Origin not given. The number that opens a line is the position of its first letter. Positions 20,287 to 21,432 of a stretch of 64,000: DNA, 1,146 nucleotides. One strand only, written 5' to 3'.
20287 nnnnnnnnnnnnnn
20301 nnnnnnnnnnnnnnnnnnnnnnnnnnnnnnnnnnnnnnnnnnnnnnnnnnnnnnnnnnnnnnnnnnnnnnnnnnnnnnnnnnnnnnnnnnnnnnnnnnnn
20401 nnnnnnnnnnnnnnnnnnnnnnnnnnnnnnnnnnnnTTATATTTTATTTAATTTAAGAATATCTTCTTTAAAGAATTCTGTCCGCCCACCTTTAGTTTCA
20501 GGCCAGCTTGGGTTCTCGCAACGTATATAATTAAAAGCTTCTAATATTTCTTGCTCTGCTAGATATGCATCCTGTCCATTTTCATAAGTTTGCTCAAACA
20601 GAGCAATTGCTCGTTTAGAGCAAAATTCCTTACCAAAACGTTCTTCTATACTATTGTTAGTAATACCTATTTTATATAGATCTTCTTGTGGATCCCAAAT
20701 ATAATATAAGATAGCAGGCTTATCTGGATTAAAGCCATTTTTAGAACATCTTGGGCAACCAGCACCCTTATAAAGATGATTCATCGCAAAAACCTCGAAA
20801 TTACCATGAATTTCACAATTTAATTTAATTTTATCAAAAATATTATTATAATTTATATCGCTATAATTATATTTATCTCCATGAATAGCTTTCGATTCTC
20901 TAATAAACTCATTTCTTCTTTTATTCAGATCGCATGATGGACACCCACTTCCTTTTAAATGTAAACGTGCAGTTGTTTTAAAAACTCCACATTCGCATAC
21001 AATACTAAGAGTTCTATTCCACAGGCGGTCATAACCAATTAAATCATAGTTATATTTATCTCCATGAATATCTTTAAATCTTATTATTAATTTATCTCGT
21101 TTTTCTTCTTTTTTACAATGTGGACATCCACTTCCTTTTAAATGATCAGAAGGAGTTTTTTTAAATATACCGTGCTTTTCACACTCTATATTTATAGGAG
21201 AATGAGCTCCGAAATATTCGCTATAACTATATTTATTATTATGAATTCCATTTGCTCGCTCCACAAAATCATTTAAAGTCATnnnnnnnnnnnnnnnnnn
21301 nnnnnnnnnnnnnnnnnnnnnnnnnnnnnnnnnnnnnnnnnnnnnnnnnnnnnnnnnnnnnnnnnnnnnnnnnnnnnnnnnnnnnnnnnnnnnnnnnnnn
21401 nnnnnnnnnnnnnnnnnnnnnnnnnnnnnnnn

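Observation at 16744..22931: Phage-encoded multisubunit RNA polymerase beta subunit in two genes with a homing-endonuclease gene wedged between them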

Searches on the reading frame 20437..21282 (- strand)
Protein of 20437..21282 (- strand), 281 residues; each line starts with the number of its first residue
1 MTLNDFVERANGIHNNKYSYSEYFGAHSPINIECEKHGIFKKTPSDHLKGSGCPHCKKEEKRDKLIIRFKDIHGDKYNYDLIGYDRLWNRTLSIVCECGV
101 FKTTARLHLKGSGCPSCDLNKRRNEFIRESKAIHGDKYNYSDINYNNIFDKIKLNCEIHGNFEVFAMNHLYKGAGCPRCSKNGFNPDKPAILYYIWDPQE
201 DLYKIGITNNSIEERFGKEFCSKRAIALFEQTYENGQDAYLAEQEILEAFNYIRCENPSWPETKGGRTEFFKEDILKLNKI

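Call 4: search_protein_families(library=pfam, proteins=[window:20437-21282:-], max_evalue=1)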
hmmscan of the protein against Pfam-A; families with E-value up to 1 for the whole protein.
window:20437-21282:- (281 aa): 11 families
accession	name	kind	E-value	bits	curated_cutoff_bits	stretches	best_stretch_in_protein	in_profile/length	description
PF14311.12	DUF4379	-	3.2e-05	24.5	24.5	1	34-58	30-55/56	Probable Treble clef zinc finger domain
PF10544.15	T5orf172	-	6.7e-05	23.8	20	1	192-275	3-90/101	T5orf172 domain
PF05265.19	DUF723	-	0.00014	22.1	20.9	2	19-56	20-59/60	Protein of unknown function (DUF723)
PF15653.11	Tox-URI2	-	0.0018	19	20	1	187-219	5-37/86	URI fold toxin 2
PF21817.3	CapR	-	0.032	14.8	24.2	1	132-180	10-67/67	CapR homology domain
PF13455.12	MUG113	-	0.035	15.1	22.3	1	203-272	1-60/73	Meiotically up-regulated gene 113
PF13192.12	Thioredoxin_3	-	0.08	13.4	24.8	0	111-143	7-39/76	Thioredoxin domain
PF14447.12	Prok-RING_4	-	0.27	11.6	27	0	45-59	25-39/46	Prokaryotic RING finger family 4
PF09369.15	MZB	-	0.35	12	24.2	0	85-117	56-79/80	MrfA Zn-binding domain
PF05605.18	zf-Di19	-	0.35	11.6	27.5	0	53-75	5-27/54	Drought induced 19 protein (Di19), zinc-binding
PF09723.15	Zn_ribbon_8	-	0.63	10.5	34.4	0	156-181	8-34/41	Zinc ribbon domain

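Call 5: search_protein_families(library=phrogs, proteins=[window:20437-21282:-], max_evalue=0.01)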
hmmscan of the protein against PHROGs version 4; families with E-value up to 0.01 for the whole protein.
window:20437-21282:- (281 aa): 4 families
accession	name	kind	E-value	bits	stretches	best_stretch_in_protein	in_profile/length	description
phrog_681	-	DNA, RNA and nucleotide metabolism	9.6e-50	170.7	2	123-278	368-529/576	endonuclease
phrog_559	-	DNA, RNA and nucleotide metabolism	6.5e-30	105.5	1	2-181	124-305/607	HNH endonuclease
phrog_4605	-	unknown function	8.1e-24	85.2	3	6-59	52-108/151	-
phrog_16792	-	unknown function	0.0054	18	0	137-182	83-127/180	-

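Call 73: find_homologous_proteins(query=window:20437-21282:-, max_evalue=0.00001)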
Query window:20437-21282:- (281 aa): 589 proteins with E <= 0.00001 among 853 candidates; the best 120 are listed.
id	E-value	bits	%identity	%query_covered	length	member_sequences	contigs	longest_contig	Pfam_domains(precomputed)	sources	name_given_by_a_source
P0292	1.0e-195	667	100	100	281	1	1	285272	PF05265.21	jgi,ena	-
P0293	9.6e-111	388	50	98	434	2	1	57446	PF14311.13,PF05265.21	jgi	-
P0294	7.6e-100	352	50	99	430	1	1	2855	PF14311.13,PF05265.21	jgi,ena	-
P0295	1.2e-98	348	44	99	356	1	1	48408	PF14311.13,PF05265.21,PF21817.4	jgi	jgi:protein-arginine kinase activator protein McsA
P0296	7.4e-98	346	55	99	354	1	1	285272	PF14311.13,PF05265.21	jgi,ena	-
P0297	1.0e-97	345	36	98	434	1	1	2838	PF14311.13,PF05265.21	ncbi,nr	ncbi:DUF723 domain-containing protein [Arcobacteraceae bacterium]|nr:DUF723 domain-containing protei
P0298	8.3e-97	342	49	98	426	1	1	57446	PF14311.13,PF05265.21,PF09535.16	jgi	-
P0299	4.5e-91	323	43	98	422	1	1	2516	PF14311.13,PF05265.21,PF23545.2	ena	-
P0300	3.0e-90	321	53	100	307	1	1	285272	PF14311.13,PF05265.21,PF21817.4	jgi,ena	-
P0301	6.3e-87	310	52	99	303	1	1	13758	PF14311.13,PF05265.21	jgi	-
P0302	1.8e-86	308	53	100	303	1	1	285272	PF14311.13,PF05265.21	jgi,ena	-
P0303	2.1e-86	308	42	98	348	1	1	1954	PF14311.13,PF05265.21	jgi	jgi:Zn finger protein HypA/HybF involved in hydrogenase expression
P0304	2.7e-82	295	47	100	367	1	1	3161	PF14311.13,PF05265.21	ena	-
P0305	8.3e-82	293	47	98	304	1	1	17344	PF14311.13,PF05265.21,PF23545.2,PF21817.4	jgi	-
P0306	1.8e-81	292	43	96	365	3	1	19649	PF14311.13,PF05265.21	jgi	-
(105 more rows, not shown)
